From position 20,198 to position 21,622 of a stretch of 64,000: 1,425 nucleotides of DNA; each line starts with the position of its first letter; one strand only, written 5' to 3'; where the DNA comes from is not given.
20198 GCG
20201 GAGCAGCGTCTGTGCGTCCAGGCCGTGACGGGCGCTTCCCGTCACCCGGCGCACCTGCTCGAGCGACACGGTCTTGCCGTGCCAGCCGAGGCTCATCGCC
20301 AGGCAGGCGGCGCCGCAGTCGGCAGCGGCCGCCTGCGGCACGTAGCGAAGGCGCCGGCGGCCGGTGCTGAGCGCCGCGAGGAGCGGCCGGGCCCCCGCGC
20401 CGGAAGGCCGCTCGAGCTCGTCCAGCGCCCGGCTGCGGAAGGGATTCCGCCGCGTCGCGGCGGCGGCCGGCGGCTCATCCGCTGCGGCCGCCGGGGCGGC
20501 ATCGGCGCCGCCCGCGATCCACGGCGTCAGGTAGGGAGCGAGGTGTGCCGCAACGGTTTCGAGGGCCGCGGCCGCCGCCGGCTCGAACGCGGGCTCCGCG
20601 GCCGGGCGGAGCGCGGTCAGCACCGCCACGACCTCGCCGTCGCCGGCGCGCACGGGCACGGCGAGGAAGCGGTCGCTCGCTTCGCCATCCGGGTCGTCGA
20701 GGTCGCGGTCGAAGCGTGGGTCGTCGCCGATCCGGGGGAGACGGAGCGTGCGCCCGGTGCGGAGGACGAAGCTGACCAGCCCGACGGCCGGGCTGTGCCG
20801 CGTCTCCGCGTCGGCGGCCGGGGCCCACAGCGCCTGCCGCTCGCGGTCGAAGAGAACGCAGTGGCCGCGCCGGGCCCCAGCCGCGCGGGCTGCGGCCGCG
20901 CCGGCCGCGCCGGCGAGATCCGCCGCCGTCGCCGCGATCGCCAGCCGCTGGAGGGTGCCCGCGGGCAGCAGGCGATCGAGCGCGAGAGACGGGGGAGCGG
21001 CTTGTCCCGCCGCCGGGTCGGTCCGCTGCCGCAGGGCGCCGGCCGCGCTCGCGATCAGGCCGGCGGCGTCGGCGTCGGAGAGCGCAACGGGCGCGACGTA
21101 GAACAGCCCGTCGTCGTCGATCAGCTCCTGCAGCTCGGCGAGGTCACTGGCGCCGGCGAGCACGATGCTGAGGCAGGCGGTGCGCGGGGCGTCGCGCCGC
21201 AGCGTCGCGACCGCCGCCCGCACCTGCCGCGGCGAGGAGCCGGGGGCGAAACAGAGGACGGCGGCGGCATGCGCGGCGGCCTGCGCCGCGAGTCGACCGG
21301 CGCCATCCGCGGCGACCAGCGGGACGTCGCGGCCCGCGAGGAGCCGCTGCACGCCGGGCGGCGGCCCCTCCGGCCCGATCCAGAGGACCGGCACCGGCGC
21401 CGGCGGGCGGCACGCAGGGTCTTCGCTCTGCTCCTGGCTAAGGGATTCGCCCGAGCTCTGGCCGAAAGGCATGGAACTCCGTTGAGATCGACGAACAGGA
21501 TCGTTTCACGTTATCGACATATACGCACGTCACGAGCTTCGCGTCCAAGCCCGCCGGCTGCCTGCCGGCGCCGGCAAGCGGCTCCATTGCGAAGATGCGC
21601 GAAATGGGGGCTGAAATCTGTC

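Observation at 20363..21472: Lantibiotic exporter carries a ~370-aa N-terminal GAF-like (plus pseudo-receiver-like) sensor extension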

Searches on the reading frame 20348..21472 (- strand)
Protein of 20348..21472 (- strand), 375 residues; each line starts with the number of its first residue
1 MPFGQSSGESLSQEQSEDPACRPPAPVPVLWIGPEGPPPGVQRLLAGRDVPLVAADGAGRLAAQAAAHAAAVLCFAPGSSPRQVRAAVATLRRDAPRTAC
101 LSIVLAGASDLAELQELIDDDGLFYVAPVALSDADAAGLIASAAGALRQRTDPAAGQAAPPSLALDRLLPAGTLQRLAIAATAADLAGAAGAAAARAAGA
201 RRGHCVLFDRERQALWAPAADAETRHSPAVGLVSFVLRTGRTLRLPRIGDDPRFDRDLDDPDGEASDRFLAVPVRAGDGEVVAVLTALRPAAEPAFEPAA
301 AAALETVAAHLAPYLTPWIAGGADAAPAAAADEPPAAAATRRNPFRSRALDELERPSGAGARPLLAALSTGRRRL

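Call 3: search_protein_families(library=pfam, proteins=[window:20348-21472:-], max_evalue=1)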
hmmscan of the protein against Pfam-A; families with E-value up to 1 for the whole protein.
window:20348-21472:- (375 aa): 0 families

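Call 4: search_protein_families(library=ncbifam, proteins=[window:20348-21472:-], max_evalue=1)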
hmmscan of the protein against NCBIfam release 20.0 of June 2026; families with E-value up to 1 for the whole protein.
window:20348-21472:- (375 aa): 1 family
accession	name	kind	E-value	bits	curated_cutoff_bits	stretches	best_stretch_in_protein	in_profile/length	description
TIGR01817.1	nifA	equivalog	0.00026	19.9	528.85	1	216-309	59-150/534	nif-specific transcriptional activator NifA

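Call 7: find_homologous_proteins(query=window:20348-21472:-, max_evalue=0.001)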
Query window:20348-21472:- (375 aa): 10 proteins with E <= 0.001 among 8000 candidates.
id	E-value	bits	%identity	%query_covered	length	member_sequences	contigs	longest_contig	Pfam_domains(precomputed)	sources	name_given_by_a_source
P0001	1.1e-78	283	49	94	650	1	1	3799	PF25973.1,PF13185.13,PF25919.1,PF25917.1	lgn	-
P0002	6.6e-75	271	49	93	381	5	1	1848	-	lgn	-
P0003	3.4e-74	269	52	82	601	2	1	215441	PF25973.1,PF13185.13,PF01590.33,PF25919.1,PF25917.1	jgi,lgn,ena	-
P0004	6.1e-74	268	51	88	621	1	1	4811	PF25973.1,PF13185.13,PF01590.33,PF00364.29,PF25919.1,PF25917.1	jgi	jgi:membrane fusion protein (multidrug efflux system)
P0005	6.0e-65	238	50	80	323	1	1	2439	-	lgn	-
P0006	3.5e-61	226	51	79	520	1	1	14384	PF13185.13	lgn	-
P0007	4.5e-56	209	47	79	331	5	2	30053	PF01590.33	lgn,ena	-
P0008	1.7e-54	204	48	90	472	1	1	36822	PF13185.13,PF13492.13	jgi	jgi:hypothetical protein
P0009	2.7e-49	187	46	75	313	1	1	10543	PF13185.13,PF01590.33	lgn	-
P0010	3.8e-47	180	41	90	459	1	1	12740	PF13185.13,PF13492.13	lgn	-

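Call 8: search_solved_structures(query=window:20348-21472:-, max_evalue=10, show_alignments=3)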
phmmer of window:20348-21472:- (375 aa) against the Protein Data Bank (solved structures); distinct sequences matched with E-value up to 10: 54.
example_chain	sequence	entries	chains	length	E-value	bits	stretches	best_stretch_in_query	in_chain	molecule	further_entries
4mcw_A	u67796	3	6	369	5.6e-08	36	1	199-296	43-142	Metal dependent phosphohydrolase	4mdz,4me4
3v6p_A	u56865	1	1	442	6.1e-07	32.6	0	47-87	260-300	dHax3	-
4gjp_A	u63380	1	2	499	1.2e-06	31.6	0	47-88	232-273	Hax3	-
4osq_A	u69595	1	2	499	1.4e-06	31.4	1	48-91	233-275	Hax3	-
4ot3_A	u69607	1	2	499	1.4e-06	31.4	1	48-91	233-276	Hax3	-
4osv_A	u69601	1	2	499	1.5e-06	31.4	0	48-90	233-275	Hax3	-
3v6t_A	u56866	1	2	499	1.5e-06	31.3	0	47-87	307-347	dHax3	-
4gg4_A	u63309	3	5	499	1.6e-06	31.3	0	48-90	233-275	Hax3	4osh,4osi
4osj_A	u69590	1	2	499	1.7e-06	31.2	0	48-88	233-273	Hax3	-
4osr_A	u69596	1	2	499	1.8e-06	31.1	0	48-88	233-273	Hax3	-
9jo8_A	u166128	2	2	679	1.9e-06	31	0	48-90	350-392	TALE repeat protein targeting mitochondiral ND1-L gene. | TALE repeat protein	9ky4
4oss_A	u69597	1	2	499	2e-06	31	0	47-87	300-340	Hax3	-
4ot0_A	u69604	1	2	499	2e-06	30.9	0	48-89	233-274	Hax3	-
4ost_A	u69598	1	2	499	2e-06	30.9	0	48-88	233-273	Hax3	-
4osl_A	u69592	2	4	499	2e-06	30.9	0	47-87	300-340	Hax3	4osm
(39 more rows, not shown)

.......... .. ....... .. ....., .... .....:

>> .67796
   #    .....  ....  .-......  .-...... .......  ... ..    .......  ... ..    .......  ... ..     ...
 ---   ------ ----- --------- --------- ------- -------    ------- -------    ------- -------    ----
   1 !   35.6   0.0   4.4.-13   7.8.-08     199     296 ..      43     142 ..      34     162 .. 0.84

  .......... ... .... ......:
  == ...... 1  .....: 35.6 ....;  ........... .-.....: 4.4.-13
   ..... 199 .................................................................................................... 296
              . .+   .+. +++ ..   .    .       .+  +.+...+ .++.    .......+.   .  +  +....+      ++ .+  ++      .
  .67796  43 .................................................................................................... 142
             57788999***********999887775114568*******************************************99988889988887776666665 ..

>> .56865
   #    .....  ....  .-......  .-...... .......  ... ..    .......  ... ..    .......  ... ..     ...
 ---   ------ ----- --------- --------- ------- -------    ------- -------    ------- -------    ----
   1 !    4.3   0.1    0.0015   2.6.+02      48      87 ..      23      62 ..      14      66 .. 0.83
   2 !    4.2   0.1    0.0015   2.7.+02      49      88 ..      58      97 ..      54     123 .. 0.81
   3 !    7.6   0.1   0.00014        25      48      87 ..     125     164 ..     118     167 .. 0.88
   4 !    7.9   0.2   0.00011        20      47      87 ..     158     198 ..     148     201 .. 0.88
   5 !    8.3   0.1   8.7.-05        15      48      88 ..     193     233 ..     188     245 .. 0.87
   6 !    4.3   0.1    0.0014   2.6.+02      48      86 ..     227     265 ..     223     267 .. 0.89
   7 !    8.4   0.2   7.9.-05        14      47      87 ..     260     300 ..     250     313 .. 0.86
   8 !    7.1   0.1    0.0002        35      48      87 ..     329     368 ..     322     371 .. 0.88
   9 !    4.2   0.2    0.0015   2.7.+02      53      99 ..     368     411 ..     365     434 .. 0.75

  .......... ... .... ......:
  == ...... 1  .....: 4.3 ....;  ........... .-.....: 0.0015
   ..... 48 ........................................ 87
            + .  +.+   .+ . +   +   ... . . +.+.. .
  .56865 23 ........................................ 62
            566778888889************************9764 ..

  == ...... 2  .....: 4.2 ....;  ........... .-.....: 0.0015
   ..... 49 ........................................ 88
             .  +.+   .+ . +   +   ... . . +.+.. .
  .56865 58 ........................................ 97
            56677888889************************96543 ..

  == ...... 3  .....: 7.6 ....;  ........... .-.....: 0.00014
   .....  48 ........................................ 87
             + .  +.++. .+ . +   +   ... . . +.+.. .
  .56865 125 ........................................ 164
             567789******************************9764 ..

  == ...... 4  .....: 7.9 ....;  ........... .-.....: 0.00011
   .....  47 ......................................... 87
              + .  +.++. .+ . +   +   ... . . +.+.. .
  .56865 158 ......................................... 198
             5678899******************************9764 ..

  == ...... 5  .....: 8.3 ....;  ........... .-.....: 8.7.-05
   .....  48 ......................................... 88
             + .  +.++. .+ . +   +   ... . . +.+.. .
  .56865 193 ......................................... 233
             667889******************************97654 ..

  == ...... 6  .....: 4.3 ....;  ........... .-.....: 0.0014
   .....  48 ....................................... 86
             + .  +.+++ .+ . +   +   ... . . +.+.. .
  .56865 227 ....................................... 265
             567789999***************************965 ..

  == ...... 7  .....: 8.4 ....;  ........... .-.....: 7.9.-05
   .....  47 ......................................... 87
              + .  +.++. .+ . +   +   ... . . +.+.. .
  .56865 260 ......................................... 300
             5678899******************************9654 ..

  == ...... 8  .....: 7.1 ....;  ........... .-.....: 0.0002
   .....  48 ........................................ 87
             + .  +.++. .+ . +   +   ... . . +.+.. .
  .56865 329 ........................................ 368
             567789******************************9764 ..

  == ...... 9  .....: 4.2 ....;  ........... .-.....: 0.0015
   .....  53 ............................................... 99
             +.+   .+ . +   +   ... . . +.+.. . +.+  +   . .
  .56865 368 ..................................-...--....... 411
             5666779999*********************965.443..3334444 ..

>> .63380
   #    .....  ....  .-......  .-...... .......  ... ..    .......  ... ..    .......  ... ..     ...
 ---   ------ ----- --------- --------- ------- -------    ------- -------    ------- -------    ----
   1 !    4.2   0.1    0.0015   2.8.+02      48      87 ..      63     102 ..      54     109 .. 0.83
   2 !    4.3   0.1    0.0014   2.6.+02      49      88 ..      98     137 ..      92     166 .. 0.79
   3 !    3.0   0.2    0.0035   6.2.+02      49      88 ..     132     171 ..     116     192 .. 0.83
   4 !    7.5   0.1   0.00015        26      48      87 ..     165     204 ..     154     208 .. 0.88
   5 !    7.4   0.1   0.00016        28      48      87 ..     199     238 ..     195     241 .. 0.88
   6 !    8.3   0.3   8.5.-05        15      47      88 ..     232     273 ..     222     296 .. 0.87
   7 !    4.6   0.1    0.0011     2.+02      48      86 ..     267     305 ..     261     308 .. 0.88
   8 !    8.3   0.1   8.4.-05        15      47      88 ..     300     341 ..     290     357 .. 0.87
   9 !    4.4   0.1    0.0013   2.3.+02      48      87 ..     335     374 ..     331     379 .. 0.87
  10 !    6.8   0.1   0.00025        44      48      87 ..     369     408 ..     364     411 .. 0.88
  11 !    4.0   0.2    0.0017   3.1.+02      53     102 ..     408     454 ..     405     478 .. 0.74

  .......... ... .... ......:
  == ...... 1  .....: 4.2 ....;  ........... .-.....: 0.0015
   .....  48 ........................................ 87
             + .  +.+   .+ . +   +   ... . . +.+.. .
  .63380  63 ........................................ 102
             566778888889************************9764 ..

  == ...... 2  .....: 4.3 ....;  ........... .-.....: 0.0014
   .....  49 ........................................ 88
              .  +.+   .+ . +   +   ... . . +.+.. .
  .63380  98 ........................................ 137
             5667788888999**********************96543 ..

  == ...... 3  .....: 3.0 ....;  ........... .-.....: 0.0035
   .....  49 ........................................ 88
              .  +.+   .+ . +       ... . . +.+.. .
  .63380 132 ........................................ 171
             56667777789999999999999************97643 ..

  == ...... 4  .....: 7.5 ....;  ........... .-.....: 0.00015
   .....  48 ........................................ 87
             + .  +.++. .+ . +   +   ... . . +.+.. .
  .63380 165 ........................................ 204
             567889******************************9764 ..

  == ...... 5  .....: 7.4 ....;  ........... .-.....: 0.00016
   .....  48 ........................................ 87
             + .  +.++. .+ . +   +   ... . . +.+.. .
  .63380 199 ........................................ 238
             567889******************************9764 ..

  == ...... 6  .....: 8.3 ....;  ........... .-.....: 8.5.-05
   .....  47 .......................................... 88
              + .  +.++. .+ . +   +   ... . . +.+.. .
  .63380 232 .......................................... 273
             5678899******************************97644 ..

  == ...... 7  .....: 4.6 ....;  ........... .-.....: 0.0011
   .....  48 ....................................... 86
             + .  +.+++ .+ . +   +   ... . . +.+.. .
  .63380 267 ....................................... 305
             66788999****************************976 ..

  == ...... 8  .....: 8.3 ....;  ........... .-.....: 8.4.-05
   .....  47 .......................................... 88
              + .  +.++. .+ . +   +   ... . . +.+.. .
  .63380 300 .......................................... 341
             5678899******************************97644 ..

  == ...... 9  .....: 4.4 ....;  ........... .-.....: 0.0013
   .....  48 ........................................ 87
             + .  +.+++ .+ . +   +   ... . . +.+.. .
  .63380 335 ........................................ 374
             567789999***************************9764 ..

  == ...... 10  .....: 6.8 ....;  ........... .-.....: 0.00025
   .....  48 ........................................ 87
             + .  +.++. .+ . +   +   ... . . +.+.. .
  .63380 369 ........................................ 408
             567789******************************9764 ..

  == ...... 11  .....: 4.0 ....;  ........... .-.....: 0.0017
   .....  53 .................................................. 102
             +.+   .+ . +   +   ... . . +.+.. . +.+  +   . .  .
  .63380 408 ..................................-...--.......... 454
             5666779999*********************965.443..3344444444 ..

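Call 10: search_protein_families(library=pfam, proteins=[P0001, P0002, P0003, P0004, P0005, P0006, P0007, P0008, P0009, P0010], max_evalue=0.01)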
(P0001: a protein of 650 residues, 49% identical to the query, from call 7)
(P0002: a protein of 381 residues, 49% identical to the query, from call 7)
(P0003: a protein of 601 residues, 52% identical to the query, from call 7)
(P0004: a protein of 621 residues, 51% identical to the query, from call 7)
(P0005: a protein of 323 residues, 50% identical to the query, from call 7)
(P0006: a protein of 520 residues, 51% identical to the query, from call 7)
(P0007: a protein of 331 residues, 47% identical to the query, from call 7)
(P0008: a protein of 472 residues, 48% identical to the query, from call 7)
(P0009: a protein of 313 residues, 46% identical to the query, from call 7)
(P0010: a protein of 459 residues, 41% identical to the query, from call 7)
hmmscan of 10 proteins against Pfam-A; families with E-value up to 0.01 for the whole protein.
P0001 (650 aa): 6 families
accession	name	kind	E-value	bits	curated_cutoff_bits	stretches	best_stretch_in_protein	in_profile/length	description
PF13437.12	HlyD_3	-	9.2e-09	36.4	22.2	1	493-558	2-68/106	HlyD family secretion protein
PF13185.12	GAF_2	-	5.2e-06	27.1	28.6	1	193-316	11-131/136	GAF domain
PF16576.10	HlyD_D23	-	0.00023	21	30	1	409-521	21-139/214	Barrel-sandwich domain of CusB or HlyD membrane-fusion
PF13533.13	Biotin_lipoyl_2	-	0.00044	20.4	29.8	0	408-438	1-31/32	Biotin-lipoyl like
PF13492.12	GAF_3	-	0.00058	20.7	27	1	237-316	48-123/129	GAF domain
PF00364.28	Biotin_lipoyl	-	0.0011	19.2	22.1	0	408-437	43-72/73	Biotin-requiring enzyme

P0002 (381 aa): 1 family
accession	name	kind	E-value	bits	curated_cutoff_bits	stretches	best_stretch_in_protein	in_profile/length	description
PF13185.12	GAF_2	-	2.7e-08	34.6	28.6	1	170-303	2-132/136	GAF domain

P0003 (601 aa): 7 families
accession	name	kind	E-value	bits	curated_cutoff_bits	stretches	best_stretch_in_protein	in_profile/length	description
PF01590.32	GAF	-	2.5e-12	47.9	22.4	1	142-271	8-130/133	GAF domain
PF13185.12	GAF_2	-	6.6e-11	43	28.6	1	133-271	1-132/136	GAF domain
PF13437.12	HlyD_3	-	1.1e-10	42.6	22.2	1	441-509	2-68/106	HlyD family secretion protein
PF16576.10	HlyD_D23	-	6.9e-06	25.9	30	1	357-506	21-172/214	Barrel-sandwich domain of CusB or HlyD membrane-fusion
PF00364.28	Biotin_lipoyl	-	4.6e-05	23.6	22.1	0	439-469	43-73/73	Biotin-requiring enzyme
PF13533.13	Biotin_lipoyl_2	-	0.0009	19.5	29.8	0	440-467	2-29/32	Biotin-lipoyl like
PF13492.12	GAF_3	-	0.0012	19.7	27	1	145-271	11-124/129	GAF domain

P0004 (621 aa): 6 families
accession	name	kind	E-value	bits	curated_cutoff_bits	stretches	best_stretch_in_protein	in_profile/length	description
PF01590.32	GAF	-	6.1e-10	40.2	22.4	1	155-294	3-130/133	GAF domain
PF13437.12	HlyD_3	-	4e-09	37.6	22.2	1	462-532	2-70/106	HlyD family secretion protein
PF13185.12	GAF_2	-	7.6e-07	29.9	28.6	1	151-295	1-133/136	GAF domain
PF16576.10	HlyD_D23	-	1.2e-05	25.1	30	1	378-490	21-139/214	Barrel-sandwich domain of CusB or HlyD membrane-fusion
PF00364.28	Biotin_lipoyl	-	1.3e-05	25.3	22.1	0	459-490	42-73/73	Biotin-requiring enzyme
PF13533.13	Biotin_lipoyl_2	-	2.4e-05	24.5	29.8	1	461-486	2-27/32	Biotin-lipoyl like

P0005 (323 aa): 1 family
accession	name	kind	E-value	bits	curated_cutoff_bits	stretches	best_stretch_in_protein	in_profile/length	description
PF13185.12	GAF_2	-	4.6e-07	30.6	28.6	1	112-245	2-132/136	GAF domain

P0006 (520 aa): 2 families
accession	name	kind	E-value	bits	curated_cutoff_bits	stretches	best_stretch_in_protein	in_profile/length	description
PF13185.12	GAF_2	-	2.2e-09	38.1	28.6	1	175-307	3-132/136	GAF domain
PF13492.12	GAF_3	-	1.2e-05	26.2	27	1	176-307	2-124/129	GAF domain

P0007 (331 aa): 2 families
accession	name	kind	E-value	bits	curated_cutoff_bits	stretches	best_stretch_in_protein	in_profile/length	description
PF01590.32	GAF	-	7.8e-09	36.6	22.4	1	139-263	4-130/133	GAF domain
PF13185.12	GAF_2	-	4.8e-05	24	28.6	1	135-264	2-133/136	GAF domain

P0008 (472 aa): 2 families
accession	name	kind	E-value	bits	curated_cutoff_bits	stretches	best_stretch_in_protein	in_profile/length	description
PF13185.12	GAF_2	-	6.8e-08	33.2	28.6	1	158-291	3-133/136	GAF domain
PF13492.12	GAF_3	-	1.7e-06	28.9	27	1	158-293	1-127/129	GAF domain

P0009 (313 aa): 2 families
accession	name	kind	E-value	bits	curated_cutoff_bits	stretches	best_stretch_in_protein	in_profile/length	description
PF01590.32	GAF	-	2.6e-13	51.1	22.4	1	137-263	9-130/133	GAF domain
PF13185.12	GAF_2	-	6.8e-09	36.5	28.6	1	133-263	7-132/136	GAF domain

P0010 (459 aa): 2 families
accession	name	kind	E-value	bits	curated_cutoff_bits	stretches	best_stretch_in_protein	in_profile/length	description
PF13185.12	GAF_2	-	4e-12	47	28.6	1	169-300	2-132/136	GAF domain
PF13492.12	GAF_3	-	9.2e-06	26.5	27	1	180-300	11-124/129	GAF domain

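Call 17: find_encoding_contigs(protein=P0003, flank=10000, max_places=3)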
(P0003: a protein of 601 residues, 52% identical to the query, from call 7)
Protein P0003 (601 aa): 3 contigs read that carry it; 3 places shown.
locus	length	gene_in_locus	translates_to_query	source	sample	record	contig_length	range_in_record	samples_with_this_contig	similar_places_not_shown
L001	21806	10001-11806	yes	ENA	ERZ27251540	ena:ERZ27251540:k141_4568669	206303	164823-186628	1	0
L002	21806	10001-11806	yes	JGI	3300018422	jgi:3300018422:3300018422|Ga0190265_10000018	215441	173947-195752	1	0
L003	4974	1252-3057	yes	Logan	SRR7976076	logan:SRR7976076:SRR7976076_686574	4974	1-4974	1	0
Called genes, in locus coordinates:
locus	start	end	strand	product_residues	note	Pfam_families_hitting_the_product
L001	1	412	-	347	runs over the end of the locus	PF05990:DUF900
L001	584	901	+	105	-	-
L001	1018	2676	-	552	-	PF00515:TPR_1 (faint), PF07719:TPR_2 (faint), PF13428:TPR_14 (faint), PF14559:TPR_19 (faint), PF13432:TPR_16 (weak)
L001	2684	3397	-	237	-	PF03572:Peptidase_S41 (weak)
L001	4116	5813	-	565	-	PF17897:VCPO_N, PF22778:VCPO_2nd, PF01569:PAP2 (weak)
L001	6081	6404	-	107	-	-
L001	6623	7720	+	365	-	PF13884:Peptidase_S74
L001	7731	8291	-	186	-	-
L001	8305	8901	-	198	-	PF04055:Radical_SAM (weak)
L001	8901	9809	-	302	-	PF25919:BSH_CusB (faint), PF25973:BSH_CzcB (faint)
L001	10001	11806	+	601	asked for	PF01590:GAF, PF13185:GAF_2, PF25917:BSH_RND (weak), PF25919:BSH_CusB (weak), PF25973:BSH_CzcB (weak)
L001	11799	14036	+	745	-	PF03412:Peptidase_C39, PF00664:ABC_membrane, PF00005:ABC_tran, PF02463:SMC_N (faint)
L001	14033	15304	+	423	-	PF05147:LANC_like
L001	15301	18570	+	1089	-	PF04738:Lant_dehydr_N, PF14028:Lant_dehydr_C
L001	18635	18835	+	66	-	PF28317:Lant_leader_dom (weak)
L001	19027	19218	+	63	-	PF28317:Lant_leader_dom (weak)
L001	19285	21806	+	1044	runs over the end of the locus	PF04738:Lant_dehydr_N, PF14028:Lant_dehydr_C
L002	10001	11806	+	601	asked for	PF01590:GAF, PF13185:GAF_2, PF25917:BSH_RND (weak), PF25919:BSH_CusB (weak), PF25973:BSH_CzcB (weak)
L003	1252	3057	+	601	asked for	PF01590:GAF, PF13185:GAF_2, PF25917:BSH_RND (weak), PF25919:BSH_CusB (weak), PF25973:BSH_CzcB (weak)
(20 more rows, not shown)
